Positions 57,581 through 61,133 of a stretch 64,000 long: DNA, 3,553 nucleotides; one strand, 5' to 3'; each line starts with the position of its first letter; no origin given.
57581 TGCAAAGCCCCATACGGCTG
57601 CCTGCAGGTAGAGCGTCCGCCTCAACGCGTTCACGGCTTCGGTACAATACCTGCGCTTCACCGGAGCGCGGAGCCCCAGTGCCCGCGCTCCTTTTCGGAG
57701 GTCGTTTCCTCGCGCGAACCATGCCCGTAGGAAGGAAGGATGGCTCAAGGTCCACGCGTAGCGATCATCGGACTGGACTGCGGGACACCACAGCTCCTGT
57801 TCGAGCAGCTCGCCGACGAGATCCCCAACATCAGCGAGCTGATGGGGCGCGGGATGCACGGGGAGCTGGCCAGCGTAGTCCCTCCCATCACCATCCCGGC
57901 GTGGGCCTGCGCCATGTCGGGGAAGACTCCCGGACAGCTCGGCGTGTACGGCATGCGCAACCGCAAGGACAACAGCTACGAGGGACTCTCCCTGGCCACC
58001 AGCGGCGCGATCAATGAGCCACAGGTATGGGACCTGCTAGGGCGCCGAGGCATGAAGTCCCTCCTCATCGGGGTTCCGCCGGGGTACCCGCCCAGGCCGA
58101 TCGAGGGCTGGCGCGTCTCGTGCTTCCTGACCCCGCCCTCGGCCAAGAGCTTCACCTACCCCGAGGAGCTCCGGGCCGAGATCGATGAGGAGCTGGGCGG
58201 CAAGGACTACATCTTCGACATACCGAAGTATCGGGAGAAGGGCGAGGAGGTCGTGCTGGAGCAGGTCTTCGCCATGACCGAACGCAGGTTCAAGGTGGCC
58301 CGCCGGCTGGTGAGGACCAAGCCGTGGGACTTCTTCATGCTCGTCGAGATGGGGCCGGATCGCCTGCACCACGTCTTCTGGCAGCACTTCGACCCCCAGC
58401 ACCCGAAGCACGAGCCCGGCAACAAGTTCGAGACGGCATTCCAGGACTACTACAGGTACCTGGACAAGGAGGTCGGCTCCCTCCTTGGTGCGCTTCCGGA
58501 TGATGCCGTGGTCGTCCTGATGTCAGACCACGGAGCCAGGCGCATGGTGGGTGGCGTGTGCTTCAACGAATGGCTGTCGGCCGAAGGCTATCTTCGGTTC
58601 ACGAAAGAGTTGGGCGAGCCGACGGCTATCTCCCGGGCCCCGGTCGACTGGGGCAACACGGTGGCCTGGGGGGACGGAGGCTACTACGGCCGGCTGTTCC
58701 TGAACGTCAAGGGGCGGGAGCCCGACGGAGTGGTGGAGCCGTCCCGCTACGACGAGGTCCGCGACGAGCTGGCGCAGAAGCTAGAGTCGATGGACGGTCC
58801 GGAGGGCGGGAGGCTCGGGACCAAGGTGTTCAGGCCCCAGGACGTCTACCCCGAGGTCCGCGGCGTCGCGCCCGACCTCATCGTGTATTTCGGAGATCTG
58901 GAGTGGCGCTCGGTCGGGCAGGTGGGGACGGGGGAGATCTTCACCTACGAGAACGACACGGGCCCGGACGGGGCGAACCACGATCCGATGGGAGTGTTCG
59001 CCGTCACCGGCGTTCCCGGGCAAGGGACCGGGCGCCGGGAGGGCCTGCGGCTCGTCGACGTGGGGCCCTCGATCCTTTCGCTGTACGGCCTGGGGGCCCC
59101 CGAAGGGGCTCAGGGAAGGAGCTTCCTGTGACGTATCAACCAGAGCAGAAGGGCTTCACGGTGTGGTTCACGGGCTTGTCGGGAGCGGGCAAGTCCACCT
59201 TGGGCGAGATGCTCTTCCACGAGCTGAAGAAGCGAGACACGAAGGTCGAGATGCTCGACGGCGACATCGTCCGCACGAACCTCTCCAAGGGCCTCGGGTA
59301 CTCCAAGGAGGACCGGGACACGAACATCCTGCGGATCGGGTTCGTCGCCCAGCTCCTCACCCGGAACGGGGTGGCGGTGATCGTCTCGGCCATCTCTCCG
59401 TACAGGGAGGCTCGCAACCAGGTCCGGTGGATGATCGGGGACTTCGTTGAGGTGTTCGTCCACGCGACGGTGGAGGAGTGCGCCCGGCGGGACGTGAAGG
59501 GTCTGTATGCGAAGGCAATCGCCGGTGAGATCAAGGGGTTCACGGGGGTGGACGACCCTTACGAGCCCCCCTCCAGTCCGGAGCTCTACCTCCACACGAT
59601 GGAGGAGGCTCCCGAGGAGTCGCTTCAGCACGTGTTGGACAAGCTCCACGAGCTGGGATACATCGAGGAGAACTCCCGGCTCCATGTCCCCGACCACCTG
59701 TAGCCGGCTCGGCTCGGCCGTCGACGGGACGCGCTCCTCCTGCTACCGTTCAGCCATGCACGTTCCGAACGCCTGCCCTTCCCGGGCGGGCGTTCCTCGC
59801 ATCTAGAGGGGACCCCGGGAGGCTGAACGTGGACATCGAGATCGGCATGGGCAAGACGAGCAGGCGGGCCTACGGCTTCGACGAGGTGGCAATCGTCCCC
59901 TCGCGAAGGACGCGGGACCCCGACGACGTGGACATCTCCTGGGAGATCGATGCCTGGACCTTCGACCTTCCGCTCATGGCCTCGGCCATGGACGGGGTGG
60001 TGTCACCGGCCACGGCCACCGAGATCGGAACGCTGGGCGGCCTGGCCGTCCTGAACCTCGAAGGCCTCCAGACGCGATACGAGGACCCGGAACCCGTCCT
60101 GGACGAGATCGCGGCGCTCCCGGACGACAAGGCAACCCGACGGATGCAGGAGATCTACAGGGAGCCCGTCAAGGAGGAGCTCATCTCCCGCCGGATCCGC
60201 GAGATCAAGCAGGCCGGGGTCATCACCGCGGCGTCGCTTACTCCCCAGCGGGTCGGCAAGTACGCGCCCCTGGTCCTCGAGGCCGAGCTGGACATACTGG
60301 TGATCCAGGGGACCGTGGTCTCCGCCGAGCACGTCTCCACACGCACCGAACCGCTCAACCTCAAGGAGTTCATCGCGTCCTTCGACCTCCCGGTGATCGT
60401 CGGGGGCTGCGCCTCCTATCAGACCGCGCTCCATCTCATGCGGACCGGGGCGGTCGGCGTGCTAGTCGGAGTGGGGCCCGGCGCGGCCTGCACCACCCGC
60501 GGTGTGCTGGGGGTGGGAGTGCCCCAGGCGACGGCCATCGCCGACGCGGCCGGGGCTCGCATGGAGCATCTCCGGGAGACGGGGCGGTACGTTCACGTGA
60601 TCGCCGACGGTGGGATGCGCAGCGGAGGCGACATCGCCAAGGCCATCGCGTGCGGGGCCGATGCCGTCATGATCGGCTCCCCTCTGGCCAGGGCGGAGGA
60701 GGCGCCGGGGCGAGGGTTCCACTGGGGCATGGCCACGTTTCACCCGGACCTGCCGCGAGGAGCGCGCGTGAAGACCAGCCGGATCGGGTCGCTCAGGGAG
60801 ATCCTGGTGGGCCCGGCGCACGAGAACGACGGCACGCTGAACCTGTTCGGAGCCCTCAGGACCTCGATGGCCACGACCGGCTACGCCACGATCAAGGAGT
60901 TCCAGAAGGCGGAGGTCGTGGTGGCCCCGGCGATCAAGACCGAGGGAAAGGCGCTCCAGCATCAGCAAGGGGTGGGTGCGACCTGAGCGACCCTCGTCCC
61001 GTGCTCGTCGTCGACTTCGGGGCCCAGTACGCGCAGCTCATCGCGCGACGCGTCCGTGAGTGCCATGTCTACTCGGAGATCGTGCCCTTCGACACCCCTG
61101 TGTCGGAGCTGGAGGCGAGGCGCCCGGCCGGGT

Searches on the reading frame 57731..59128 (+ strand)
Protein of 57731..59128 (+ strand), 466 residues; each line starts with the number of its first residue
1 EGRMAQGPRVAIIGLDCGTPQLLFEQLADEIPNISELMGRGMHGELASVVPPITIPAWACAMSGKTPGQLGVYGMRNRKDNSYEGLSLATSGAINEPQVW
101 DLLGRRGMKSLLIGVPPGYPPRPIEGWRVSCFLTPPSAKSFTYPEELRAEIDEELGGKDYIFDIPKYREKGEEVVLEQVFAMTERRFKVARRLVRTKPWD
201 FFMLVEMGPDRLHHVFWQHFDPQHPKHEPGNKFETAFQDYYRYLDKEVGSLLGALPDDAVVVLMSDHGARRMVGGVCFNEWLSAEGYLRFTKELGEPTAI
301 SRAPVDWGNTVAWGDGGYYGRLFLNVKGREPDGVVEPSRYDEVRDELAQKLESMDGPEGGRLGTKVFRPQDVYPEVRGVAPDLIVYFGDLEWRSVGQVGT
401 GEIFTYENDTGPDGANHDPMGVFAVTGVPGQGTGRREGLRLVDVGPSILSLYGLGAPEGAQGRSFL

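Call 35: search_protein_families(library=pfam, proteins=[window:57731-59128:+], max_evalue=0.001)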
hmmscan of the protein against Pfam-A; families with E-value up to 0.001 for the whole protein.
window:57731-59128:+ (466 aa): 1 family
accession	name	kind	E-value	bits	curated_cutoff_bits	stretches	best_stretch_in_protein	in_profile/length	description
PF01663.27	Phosphodiest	-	5.2e-46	158.2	23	1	10-401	1-330/342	Type I phosphodiesterase / nucleotide pyrophosphatase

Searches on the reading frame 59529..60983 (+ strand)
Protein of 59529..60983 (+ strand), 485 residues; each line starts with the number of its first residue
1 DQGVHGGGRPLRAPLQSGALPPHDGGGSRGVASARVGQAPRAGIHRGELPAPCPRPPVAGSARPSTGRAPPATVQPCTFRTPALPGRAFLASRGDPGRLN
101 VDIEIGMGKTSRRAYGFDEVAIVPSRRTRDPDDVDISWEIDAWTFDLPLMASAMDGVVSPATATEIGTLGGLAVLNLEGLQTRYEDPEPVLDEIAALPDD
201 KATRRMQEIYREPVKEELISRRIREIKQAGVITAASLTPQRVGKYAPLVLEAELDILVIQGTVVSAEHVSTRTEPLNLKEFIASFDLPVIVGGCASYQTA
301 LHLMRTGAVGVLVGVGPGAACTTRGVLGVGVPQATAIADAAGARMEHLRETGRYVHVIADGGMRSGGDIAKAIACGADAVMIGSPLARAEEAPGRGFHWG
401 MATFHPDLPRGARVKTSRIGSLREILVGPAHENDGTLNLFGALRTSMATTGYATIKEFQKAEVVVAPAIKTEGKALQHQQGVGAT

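Call 35: search_protein_families(library=pfam, proteins=[window:59529-60983:+], max_evalue=0.001)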
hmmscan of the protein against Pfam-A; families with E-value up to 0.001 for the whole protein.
window:59529-60983:+ (485 aa): 4 families
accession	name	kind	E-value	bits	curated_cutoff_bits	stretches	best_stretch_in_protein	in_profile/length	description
PF00478.31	IMPDH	-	4.1e-47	161.3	25.6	1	115-397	2-250/345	IMP dehydrogenase / GMP reductase domain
PF01070.24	FMN_dh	-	2.4e-11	43.7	24.9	1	266-392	198-311/350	FMN-dependent dehydrogenase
PF01645.23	Glu_synthase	-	6.7e-07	29.2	20.4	1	318-384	242-305/369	Conserved region in glutamate synthase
PF05690.20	ThiG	-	3.3e-05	23.8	23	0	345-391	167-212/247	Thiazole biosynthesis protein ThiG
